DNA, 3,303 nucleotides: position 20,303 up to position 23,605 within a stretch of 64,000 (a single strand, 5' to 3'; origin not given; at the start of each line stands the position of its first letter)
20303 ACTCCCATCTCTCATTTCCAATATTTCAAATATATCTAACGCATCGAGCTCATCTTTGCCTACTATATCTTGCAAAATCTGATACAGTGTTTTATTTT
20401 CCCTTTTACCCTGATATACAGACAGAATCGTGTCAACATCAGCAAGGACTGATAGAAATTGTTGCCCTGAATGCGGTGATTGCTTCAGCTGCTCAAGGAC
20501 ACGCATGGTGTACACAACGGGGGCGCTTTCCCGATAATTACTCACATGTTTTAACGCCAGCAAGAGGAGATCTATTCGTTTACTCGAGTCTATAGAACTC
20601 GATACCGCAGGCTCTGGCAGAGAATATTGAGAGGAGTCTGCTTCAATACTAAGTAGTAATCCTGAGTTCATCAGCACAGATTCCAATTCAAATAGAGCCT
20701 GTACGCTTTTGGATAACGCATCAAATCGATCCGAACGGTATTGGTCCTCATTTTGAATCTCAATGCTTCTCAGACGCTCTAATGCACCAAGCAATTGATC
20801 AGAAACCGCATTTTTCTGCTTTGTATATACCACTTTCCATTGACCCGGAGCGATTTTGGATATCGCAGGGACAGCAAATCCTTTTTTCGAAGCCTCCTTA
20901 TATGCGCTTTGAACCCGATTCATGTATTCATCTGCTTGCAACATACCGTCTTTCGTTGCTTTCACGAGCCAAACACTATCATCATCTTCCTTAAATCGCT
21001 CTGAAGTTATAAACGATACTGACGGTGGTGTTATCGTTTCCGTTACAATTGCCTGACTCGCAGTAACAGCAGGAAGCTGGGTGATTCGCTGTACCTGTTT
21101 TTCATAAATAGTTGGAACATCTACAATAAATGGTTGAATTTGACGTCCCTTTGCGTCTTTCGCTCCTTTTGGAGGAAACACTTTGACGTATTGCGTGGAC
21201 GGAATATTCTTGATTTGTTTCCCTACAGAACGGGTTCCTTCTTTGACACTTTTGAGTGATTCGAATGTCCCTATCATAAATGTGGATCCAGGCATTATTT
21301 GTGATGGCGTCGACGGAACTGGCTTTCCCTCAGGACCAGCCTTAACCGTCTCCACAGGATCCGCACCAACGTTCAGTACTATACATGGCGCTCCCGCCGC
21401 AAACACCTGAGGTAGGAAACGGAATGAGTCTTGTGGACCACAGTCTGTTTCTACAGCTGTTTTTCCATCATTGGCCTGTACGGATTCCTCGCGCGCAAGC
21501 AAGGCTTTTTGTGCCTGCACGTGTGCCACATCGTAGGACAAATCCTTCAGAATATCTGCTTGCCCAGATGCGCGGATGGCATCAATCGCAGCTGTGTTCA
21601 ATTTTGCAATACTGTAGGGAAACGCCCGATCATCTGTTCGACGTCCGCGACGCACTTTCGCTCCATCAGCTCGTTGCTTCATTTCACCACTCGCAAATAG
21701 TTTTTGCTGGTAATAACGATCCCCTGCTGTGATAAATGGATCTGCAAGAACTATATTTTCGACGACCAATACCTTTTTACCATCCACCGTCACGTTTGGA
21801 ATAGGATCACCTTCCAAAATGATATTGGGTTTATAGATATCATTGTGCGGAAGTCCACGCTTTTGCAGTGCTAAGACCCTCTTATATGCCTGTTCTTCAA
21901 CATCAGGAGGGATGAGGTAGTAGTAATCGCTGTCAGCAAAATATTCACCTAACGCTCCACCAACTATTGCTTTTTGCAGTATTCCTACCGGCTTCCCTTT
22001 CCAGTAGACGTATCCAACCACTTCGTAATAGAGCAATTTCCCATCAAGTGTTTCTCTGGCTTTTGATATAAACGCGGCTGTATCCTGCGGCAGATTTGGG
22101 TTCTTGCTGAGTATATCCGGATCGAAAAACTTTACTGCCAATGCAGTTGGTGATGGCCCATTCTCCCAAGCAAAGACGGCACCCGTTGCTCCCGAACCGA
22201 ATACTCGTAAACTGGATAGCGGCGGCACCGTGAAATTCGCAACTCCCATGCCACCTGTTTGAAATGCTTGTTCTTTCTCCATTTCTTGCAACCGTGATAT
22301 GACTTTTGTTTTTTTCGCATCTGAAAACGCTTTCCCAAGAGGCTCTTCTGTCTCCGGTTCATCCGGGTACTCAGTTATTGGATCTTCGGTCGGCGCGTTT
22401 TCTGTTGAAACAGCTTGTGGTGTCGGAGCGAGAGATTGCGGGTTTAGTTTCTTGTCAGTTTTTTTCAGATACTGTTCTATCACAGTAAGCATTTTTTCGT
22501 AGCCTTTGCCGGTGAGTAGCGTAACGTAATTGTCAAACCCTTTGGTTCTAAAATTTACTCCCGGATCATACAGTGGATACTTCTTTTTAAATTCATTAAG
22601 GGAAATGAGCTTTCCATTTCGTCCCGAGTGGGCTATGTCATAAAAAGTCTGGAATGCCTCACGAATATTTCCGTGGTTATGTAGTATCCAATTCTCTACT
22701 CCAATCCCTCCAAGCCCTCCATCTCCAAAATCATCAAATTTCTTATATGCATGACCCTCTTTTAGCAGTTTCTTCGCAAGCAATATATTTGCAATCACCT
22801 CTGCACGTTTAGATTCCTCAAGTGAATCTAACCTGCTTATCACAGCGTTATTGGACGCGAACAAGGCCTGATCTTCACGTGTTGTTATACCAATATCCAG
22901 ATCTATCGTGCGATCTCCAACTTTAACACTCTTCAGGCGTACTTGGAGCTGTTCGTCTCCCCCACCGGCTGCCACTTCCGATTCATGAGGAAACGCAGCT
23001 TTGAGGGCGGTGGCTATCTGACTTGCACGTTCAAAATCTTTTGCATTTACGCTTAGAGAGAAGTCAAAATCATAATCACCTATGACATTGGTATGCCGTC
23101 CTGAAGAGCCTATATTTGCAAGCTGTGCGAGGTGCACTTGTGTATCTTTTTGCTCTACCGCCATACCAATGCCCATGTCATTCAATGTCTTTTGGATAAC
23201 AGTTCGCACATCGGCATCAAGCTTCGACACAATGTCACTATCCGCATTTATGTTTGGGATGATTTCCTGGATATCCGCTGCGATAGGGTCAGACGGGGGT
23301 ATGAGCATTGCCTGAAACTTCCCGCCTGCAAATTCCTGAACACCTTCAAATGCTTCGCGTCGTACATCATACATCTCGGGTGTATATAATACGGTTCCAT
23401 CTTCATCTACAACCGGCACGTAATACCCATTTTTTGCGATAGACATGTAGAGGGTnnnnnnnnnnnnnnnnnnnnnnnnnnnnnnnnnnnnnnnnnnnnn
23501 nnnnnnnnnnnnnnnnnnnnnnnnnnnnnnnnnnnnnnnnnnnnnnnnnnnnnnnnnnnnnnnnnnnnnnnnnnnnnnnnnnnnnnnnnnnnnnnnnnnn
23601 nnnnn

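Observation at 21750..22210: Protein-kinase-like fold signature (GxGxxG, AxK, HxDxxxxN) embedded in gene B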

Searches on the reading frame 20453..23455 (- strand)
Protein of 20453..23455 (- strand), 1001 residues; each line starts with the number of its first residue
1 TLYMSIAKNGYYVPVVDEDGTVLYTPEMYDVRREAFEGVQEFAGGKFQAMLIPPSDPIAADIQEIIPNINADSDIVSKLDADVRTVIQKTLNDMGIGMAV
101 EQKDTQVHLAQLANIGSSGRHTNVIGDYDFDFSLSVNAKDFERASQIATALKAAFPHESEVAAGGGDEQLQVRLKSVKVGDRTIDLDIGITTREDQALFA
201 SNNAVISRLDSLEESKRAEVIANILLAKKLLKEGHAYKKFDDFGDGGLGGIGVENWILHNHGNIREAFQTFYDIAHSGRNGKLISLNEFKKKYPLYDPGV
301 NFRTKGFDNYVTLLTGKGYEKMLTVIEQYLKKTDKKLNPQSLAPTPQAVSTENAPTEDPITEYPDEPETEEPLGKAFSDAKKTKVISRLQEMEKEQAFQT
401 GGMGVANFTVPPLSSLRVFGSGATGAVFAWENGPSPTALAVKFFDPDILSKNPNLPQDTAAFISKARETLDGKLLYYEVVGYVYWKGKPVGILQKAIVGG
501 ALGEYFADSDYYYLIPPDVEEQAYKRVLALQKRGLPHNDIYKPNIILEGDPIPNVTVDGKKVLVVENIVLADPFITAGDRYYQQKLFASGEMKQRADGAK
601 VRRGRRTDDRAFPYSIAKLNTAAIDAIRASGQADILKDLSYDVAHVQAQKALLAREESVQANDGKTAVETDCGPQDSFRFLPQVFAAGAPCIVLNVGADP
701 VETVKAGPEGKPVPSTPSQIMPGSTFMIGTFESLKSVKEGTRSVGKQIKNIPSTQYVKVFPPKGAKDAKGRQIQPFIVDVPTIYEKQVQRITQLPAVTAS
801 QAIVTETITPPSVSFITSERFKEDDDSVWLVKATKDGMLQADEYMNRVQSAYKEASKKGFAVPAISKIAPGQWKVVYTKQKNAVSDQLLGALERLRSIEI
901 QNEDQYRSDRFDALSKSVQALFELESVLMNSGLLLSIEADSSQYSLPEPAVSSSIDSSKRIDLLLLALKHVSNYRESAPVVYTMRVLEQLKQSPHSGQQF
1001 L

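Call 8: search_protein_families(library=pfam, proteins=[window:20453-23455:-], max_evalue=10)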
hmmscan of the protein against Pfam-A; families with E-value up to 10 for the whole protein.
window:20453-23455:- (1001 aa): 0 families

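Call 9: search_protein_families(library=ncbifam, proteins=[window:20453-23455:-], max_evalue=10)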
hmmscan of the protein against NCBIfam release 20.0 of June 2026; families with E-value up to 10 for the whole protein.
window:20453-23455:- (1001 aa): 0 families

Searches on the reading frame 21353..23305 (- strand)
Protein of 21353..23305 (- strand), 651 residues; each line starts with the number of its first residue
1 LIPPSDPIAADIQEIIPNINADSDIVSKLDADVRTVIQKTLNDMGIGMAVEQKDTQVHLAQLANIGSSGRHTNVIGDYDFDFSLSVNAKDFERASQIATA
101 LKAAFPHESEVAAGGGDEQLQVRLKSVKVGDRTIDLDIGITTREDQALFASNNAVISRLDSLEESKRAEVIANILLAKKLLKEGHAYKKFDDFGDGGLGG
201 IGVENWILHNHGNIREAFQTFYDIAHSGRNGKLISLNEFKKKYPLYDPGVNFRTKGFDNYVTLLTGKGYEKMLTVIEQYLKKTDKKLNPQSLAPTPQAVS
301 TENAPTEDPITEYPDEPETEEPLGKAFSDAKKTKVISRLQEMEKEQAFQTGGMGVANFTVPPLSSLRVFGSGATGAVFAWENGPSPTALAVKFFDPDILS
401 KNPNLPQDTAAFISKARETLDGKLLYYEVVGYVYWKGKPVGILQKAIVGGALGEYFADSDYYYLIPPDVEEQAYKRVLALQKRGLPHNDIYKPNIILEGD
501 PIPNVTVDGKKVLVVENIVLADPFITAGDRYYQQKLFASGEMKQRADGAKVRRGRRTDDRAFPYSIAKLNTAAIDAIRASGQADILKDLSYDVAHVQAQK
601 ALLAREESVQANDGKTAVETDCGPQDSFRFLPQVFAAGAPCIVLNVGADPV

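Call 13: find_homologous_proteins(query=window:21353-23305:-, max_evalue=0.001)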
Query window:21353-23305:- (651 aa): 5 proteins with E <= 0.001 among 8000 candidates.
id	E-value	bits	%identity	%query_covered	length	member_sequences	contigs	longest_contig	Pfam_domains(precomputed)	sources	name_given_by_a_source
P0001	8.2e-73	264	48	45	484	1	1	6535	-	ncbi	ncbi:hypothetical protein COT87_01165, partial [Candidatus Collierbacteria bacterium CG10_big_fil_re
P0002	2.6e-66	243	46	41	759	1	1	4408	-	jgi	jgi:hypothetical protein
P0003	2.8e-60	223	42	43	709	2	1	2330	-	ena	-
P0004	8.3e-53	198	44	42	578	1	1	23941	-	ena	-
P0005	1.9e-47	180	39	43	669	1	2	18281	-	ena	-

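Call 17: search_protein_families(library=pfam, proteins=[P0002, P0004, P0005], max_evalue=1)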
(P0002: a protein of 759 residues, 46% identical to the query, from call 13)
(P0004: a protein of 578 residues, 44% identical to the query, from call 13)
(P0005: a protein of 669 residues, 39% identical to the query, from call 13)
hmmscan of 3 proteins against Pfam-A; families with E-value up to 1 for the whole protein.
P0002 (759 aa): 0 families

P0004 (578 aa): 0 families

P0005 (669 aa): 0 families

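Call 47: find_encoding_contigs(protein=P0004, flank=10000, max_places=3)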
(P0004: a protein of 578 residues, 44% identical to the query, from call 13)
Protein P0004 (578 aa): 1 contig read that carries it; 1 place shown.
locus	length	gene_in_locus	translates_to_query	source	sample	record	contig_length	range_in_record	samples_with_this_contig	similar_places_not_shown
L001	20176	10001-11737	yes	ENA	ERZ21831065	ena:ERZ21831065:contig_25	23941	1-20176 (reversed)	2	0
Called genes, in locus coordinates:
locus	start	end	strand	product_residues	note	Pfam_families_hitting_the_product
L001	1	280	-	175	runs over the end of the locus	PF01326:PPDK_N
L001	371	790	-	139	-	PF01050:MannoseP_isomer (weak)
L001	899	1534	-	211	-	-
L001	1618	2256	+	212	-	PF03167:UDG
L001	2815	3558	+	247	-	-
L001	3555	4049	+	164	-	PF01936:NYN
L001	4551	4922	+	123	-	-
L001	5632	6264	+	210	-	-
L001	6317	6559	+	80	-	-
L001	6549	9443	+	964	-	-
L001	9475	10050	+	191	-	-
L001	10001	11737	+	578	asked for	-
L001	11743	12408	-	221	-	-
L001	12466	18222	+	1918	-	-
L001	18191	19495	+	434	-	-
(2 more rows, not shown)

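Call 48: find_encoding_contigs(protein=P0005, flank=10000, max_places=3)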
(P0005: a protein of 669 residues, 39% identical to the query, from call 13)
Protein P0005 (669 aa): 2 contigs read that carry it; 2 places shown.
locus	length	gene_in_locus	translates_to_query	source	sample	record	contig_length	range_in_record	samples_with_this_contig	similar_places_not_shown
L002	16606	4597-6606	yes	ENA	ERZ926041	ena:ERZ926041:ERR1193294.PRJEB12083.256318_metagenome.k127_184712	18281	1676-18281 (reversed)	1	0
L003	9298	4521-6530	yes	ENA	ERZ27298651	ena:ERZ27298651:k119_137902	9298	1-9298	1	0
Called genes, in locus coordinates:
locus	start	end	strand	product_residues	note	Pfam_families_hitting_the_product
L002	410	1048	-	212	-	-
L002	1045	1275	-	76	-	-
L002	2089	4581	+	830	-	-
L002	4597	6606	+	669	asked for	-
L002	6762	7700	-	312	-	-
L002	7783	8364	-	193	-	-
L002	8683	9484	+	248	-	PF13489:Methyltransf_23 (weak), PF08241:Methyltransf_11 (weak)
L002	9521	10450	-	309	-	PF00188:CAP (weak)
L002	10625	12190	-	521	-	PF00239:Resolvase, PF07508:Recombinase, PF13408:Zn_ribbon_recom (weak)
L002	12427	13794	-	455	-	PF05598:DUF772, PF01609:DDE_Tnp_1, PF13751:DDE_Tnp_1_6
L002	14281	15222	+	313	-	PF01734:Patatin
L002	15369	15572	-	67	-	-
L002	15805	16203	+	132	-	-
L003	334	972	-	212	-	-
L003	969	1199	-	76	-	-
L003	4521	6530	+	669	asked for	-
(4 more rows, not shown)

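Call 61: predict_structure(alignment_id=A3)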
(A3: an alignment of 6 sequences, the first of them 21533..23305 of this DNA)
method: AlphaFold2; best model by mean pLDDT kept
length: 591 residues; sequences in the alignment: 6
mean_pLDDT: 57.3   pTM: 0.49
mean pLDDT of the five models: 57.3, 57.0, 56.2, 55.8, 55.5
residues with pLDDT >= 90: 60; 70-90: 158; 50-70: 71; < 50: 302
segments of 3 or more residues with pLDDT < 50: 190-193, 248-257, 285-429, 432-441, 448-570, 588-591
pLDDT, mean of each block of 10 residues (from residue 1): 61 81 89 94 89 64 87 85 89 91 91 59 89 90 67 79 87 90 74 61 84 88 78 86 60 44 79 88 50 30 33 34 36 39 34 26 35 34 33 33 37 41 44 46 50 40 46 42 36 26 34 28 29 38 34 30 33 55 53 33
secondary structure, 60 per line:
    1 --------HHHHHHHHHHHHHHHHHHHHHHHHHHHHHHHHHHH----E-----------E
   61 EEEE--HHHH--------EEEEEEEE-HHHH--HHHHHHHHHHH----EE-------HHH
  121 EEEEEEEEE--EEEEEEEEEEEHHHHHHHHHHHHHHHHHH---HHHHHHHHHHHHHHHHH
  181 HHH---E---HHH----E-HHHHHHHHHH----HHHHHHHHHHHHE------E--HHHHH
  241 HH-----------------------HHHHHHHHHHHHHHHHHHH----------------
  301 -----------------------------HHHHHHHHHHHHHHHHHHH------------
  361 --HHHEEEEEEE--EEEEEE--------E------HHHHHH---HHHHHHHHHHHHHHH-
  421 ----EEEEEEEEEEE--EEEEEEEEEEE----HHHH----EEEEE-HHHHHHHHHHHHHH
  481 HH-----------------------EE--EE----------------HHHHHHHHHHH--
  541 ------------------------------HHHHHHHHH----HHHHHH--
elements in order: H9-43 E60-64 H67-70 E79-86 H88-91 H94-104 E121-129 E132-142 H143-160 H164-183 H200-209 H214-225 H236-242 H266-284 H330-348 E366-372 E375-380 H396-401 H405-419 E425-435 E438-448 H453-456 E461-465 H467-482 H528-538 H571-579 H584-589

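Call 63: fold_search(model_id=the predicted structure, library=pdb)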
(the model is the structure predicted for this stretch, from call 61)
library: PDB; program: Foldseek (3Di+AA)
matches with E <= 10: 390; with E <= 0.001: 29
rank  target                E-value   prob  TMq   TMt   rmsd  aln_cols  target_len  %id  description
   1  1r89                  5.7e-07  1.00  0.30  0.39   6.1       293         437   14  Crystal Structures of an Archaeal Class I CCA-Adding Enzyme and Its Nucleotide Complexes (released 2003-12-16)
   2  4rwp_A                1.8e-06  1.00  0.29  0.45   8.9       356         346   10  Crystal structure of porcine OAS1 in complex with dsRNA (released 2015-05-20)
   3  4x4o_C                2.2e-06  1.00  0.30  0.39   6.0       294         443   14  Crystal structure of the A.fulgidus CCA-adding enzyme in complex with a G70A arginyl-tRNA minihelix and CTP (released 2015-02-11)
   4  4x4p_C                4.5e-06  1.00  0.29  0.38   5.6       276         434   15  Crystal structure of the A.fulgidus CCA-adding enzyme in complex with a G70A arginyl-tRNA minihelix ending in CCAC (released 2015-02-11)
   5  1ueu                  9.2e-06  1.00  0.29  0.38   6.1       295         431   14  Divergent evolutions of trinucleotide polymerization revealed by an archaeal CCA-adding enzyme structure (released 2003-12-02)
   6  4at9_A                1.1e-05  1.00  0.26  0.41   8.5       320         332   15  Crystal structure of the NF90-NF45 dimerisation domain complex with UTP (released 2012-08-01)
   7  6p80                  1.3e-05  1.00  0.30  0.51   7.9       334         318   15  Structure of E. coli MS115-1 CdnC + ATP (released 2019-12-25)
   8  4ud4_A                1.4e-05  1.00  0.24  0.40   8.9       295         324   14  Structural Plasticity of Cid1 Provides a Basis for its RNA Terminal Uridylyl Transferase Activity (released 2015-03-18)
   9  6p8v_G                1.9e-05  1.00  0.30  0.50   8.1       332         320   14  Structure of E. coli MS115-1 HORMA:CdnC:Trip13 complex (released 2019-12-25)
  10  6u7b_A                3.3e-05  1.00  0.29  0.49   7.9       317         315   15  Structure of E. coli MS115-1 CdnC:HORMA-deltaN complex (released 2019-12-25)
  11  4e7x_A                3.7e-05  1.00  0.23  0.38  11.0       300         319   14  Structural Basis for the Activity of a Cytoplasmic RNA Terminal U-transferase (released 2012-07-04)
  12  4at9_B                4.4e-05  1.00  0.28  0.48   7.2       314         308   11  Crystal structure of the NF90-NF45 dimerisation domain complex with UTP (released 2012-08-01)
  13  4rwn_A                5.8e-05  1.00  0.27  0.41   9.6       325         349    9  Crystal structure of the pre-reactive state of porcine OAS1 (released 2015-05-20)
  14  4at8_B                6.4e-05  1.00  0.27  0.45   7.1       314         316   12  Crystal structure of the NF90-NF45 dimerisation domain complex with ATP (released 2012-08-01)
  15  3hj1_A                6.8e-05  1.00  0.25  0.36  12.7       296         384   13  Minor Editosome-Associated TUTase 1 with bound UTP (released 2010-05-12)
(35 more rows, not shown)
